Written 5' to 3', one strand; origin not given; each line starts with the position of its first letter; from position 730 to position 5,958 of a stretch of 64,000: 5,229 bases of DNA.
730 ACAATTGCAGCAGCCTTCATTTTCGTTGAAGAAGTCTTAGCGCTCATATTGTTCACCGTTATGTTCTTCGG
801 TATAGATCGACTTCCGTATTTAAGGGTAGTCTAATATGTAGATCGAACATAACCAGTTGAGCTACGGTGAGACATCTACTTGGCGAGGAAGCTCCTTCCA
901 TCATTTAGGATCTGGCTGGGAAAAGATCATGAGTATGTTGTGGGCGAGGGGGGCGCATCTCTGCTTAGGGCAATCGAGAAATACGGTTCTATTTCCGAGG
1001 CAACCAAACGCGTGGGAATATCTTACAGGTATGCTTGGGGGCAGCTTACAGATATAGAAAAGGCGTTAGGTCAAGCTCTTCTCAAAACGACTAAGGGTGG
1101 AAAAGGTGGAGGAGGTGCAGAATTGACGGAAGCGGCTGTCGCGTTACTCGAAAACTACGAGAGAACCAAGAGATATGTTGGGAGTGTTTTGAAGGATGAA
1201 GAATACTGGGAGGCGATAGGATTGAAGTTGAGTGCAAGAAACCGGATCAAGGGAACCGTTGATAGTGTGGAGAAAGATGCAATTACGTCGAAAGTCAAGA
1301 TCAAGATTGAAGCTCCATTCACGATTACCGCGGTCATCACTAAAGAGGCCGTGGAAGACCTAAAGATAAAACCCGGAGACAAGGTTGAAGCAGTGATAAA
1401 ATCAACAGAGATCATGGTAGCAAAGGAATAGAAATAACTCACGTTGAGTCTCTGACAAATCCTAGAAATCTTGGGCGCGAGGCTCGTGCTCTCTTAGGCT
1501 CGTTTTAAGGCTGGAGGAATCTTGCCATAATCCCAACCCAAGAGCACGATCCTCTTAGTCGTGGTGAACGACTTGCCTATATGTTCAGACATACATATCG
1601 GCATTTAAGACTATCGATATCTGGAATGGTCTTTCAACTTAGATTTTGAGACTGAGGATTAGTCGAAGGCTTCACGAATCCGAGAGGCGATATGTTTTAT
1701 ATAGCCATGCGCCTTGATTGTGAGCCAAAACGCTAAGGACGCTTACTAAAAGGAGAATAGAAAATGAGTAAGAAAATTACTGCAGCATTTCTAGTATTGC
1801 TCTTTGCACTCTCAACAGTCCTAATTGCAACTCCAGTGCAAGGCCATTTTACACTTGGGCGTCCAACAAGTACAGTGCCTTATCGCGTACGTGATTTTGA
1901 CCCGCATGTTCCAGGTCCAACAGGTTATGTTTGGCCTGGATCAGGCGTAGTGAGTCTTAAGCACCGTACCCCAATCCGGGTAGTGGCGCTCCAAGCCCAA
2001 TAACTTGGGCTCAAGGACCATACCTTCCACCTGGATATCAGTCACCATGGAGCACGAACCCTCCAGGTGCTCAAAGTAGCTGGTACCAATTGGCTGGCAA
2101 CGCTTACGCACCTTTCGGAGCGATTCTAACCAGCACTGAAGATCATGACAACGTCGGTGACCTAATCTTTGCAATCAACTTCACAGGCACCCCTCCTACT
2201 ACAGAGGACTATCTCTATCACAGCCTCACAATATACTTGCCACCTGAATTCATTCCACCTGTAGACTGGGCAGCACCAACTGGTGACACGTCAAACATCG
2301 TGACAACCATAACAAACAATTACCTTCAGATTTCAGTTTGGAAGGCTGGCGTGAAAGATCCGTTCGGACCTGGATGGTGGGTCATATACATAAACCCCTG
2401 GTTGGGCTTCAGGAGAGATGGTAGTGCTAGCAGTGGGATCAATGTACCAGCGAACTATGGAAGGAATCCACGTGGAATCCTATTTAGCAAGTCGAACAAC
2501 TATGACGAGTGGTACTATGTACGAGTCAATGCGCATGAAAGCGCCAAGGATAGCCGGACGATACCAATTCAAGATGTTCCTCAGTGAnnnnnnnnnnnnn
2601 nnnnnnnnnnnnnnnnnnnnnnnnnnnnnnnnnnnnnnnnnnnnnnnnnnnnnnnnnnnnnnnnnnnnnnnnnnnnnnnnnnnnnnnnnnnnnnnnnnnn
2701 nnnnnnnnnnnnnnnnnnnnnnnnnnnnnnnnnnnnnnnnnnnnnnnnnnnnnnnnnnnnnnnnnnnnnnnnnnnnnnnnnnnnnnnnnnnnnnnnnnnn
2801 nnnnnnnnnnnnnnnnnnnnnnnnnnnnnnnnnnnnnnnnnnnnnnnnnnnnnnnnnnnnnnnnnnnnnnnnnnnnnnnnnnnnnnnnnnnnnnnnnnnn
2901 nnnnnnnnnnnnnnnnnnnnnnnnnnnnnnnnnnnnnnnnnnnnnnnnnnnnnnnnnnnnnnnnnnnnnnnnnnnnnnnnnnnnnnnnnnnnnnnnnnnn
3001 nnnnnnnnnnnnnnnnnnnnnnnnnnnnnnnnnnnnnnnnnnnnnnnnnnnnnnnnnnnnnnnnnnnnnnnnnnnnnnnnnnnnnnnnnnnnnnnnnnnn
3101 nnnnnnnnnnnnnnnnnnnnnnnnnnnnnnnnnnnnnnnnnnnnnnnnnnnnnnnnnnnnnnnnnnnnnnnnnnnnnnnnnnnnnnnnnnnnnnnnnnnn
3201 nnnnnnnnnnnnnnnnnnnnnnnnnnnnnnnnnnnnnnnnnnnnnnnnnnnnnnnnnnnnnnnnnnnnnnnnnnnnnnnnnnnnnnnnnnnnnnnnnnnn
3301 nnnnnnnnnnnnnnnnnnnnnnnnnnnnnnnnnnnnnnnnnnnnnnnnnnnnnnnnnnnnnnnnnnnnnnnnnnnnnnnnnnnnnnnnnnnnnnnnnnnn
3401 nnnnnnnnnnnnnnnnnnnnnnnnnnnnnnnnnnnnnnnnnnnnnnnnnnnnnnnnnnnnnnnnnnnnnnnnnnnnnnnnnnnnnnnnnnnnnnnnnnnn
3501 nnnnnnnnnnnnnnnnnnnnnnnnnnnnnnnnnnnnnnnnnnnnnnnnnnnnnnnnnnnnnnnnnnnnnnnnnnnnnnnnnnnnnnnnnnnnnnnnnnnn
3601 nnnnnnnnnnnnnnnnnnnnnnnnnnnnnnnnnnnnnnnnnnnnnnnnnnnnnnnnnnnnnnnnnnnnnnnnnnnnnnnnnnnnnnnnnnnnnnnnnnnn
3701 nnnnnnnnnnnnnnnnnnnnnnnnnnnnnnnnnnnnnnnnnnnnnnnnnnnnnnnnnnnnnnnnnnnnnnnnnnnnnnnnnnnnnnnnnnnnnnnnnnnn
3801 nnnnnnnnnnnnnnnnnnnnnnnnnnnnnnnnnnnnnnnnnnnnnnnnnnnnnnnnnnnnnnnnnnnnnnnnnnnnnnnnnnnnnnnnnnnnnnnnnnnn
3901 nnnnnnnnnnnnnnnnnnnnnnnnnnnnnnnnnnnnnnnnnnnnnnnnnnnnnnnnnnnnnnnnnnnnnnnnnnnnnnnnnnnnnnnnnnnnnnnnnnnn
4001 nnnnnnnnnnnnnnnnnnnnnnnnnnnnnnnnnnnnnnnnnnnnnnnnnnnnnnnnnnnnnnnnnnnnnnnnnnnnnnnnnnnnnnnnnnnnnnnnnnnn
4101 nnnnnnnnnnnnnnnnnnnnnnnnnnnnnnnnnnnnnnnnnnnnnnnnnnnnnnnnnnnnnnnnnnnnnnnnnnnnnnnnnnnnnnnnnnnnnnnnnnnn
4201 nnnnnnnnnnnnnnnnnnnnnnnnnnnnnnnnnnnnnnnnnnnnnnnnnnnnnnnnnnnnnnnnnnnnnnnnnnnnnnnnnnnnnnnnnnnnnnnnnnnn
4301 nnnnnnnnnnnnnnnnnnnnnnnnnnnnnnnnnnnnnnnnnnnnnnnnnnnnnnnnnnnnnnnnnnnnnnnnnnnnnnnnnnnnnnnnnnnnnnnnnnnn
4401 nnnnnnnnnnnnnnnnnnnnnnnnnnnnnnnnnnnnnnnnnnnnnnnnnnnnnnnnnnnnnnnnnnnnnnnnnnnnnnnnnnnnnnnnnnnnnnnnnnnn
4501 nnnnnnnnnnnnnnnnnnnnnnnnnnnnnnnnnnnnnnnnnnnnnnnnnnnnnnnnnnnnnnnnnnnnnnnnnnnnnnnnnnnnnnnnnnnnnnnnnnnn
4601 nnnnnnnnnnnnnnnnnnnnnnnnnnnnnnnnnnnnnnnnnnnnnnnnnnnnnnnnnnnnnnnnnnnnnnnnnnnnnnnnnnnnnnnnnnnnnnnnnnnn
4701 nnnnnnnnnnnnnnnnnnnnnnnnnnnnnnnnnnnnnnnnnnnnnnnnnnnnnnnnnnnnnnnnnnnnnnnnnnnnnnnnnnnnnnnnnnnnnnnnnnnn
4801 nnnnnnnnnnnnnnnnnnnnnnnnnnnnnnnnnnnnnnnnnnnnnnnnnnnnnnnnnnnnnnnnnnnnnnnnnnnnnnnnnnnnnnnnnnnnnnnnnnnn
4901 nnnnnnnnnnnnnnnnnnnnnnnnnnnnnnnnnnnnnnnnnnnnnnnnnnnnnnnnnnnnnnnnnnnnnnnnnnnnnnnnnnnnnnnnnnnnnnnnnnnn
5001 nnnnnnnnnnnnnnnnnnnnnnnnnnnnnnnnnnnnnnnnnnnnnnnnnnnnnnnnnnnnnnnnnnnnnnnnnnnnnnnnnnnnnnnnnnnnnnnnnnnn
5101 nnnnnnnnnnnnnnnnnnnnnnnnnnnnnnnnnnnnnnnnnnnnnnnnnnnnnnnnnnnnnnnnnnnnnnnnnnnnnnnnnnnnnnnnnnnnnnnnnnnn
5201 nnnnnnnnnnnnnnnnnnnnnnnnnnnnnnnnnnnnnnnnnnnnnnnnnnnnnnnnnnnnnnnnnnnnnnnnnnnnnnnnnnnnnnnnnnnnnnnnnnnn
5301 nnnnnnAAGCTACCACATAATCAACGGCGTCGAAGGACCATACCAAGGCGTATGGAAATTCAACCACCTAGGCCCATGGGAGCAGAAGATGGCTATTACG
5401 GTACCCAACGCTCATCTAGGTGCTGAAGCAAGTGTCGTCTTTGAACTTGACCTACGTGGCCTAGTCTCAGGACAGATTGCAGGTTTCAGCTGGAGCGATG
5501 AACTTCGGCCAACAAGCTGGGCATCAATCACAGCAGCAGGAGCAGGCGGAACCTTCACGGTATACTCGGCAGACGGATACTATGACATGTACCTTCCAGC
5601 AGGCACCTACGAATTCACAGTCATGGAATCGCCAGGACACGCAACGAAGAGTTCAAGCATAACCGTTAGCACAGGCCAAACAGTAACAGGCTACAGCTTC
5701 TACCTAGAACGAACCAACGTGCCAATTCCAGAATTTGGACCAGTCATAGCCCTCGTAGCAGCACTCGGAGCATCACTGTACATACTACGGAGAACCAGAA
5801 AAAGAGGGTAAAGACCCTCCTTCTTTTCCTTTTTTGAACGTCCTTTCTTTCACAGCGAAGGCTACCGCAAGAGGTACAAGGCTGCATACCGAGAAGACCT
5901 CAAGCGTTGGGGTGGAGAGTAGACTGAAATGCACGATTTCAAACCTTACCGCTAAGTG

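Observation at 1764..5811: Giant (~1350 aa) secreted surface protein whose C-terminus carries a PEF-CTERM archaeosortase-type anchor, visible only after repairing three frameshifts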

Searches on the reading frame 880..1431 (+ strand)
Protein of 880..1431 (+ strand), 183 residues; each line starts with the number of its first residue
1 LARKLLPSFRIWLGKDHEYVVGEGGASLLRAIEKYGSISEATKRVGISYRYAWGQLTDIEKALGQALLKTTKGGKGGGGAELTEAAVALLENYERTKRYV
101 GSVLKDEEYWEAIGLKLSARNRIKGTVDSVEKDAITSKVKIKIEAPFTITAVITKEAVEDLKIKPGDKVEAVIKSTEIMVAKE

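Call 26: search_protein_families(library=pfam, proteins=[window:880-1431:+], max_evalue=0.001)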
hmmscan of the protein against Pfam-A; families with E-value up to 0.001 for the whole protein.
window:880-1431:+ (183 aa): 2 families
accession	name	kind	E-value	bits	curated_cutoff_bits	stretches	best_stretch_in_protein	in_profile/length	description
PF03459.23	TOBE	-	1e-14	54.9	22.3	1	118-180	2-64/64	TOBE domain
PF00126.33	HTH_1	-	3.4e-07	30.5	26.6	1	28-86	6-59/60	Bacterial regulatory helix-turn-helix protein, lysR family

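Call 61: find_encoding_contigs(protein=window:880-1428:+, flank=5000, max_places=6)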
Protein seq(183 aa) (183 aa): no gene with exactly this product is on record in the collection.

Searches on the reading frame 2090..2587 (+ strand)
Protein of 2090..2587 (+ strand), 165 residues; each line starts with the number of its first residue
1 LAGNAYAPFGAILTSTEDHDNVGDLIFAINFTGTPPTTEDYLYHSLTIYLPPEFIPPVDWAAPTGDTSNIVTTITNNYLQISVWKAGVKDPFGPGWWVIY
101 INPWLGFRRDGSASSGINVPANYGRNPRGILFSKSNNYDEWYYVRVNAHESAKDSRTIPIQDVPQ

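Call 6: search_protein_families(library=pfam, proteins=[window:2090-2587:+], max_evalue=1)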
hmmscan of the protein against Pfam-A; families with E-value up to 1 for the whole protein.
window:2090-2587:+ (165 aa): 0 families

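Call 7: search_protein_families(library=ncbifam, proteins=[window:2090-2587:+], max_evalue=1)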
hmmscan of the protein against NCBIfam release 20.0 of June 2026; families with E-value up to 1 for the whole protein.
window:2090-2587:+ (165 aa): 0 families

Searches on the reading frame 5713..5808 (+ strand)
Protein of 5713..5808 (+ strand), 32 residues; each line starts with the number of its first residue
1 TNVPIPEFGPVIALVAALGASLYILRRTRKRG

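Call 16: search_protein_families(library=ncbifam, proteins=[window:5713-5808:+], max_evalue=10)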
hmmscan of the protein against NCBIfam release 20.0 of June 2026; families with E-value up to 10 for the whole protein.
seq(32 aa): 4 families
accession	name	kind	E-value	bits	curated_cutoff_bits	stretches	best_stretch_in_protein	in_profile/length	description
TIGR04126.1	PGF_CTERM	domain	1.7e-05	24.4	24.5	1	8-27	8-27/28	PGF-CTERM sorting domain-containing protein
TIGR04216.1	halo_surf_glyco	exception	0.032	12.4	400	1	2-27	758-783/784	HVO_2072 family ArtA-dependent S-layer glycoprotein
TIGR03024.1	arch_PEF_CTERM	domain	0.074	13.3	23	1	5-27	1-23/25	PEF-CTERM sorting domain-containing protein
NF045534.1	small_EYxxD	equivalog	0.16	11.7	29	1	11-31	12-32/37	EYxxD motif small membrane protein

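Call 94: search_protein_families(library=ncbifam, alignment_id=A3, max_evalue=10)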
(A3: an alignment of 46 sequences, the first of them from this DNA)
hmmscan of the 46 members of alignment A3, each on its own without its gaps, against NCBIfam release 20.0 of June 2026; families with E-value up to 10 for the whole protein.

A. member 1, seq(32 aa): 4 families
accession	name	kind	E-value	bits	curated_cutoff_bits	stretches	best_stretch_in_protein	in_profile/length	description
TIGR04126.1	PGF_CTERM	domain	1.7e-05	24.4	24.5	1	8-27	8-27/28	PGF-CTERM sorting domain-containing protein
TIGR04216.1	halo_surf_glyco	exception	0.032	12.4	400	1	2-27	758-783/784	HVO_2072 family ArtA-dependent S-layer glycoprotein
TIGR03024.1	arch_PEF_CTERM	domain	0.074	13.3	23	1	5-27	1-23/25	PEF-CTERM sorting domain-containing protein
NF045534.1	small_EYxxD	equivalog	0.16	11.7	29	1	11-31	12-32/37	EYxxD motif small membrane protein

B. families by the number of members that match (of 46 scanned): 21 families
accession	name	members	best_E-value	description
TIGR03024.1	arch_PEF_CTERM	20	0.00079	PEF-CTERM sorting domain-containing protein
NF033507.3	Loki-CTERM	14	0.0013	Loki-CTERM sorting domain-containing protein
TIGR04296.1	PEFG-CTERM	10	0.0054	PEFG-CTERM sorting domain-containing protein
TIGR01167.1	LPXTG_anchor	9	0.0087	LPXTG cell wall anchor domain-containing protein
TIGR04126.1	PGF_CTERM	5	1.4e-05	PGF-CTERM sorting domain-containing protein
TIGR03901.2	MYXO-CTERM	5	0.0019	MYXO-CTERM sorting domain-containing protein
NF045529.2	Heimdall-CTERM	5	0.011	Heimdall-CTERM domain-containing surface protein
NF058571.1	GVDTG_CTERM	4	0.022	GVDTG sorting domain-containing protein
TIGR04216.1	halo_surf_glyco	3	0.0092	HVO_2072 family ArtA-dependent S-layer glycoprotein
TIGR03382.1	GC_trans_RRR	3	0.028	MYXO-CTERM sorting domain-containing protein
NF040681.2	GPS-CTERM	3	0.029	GPS-CTERM domain-containing protein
NF053845.1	CoaP_CTERM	2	0.016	choice-of-anchor protein CoaP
NF033846.1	Rumino_NPXTG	2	0.028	NPXTG-anchored protein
TIGR02595.1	PEP_CTERM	2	0.035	PEP-CTERM sorting domain-containing protein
NF045534.1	small_EYxxD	2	0.1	EYxxD motif small membrane protein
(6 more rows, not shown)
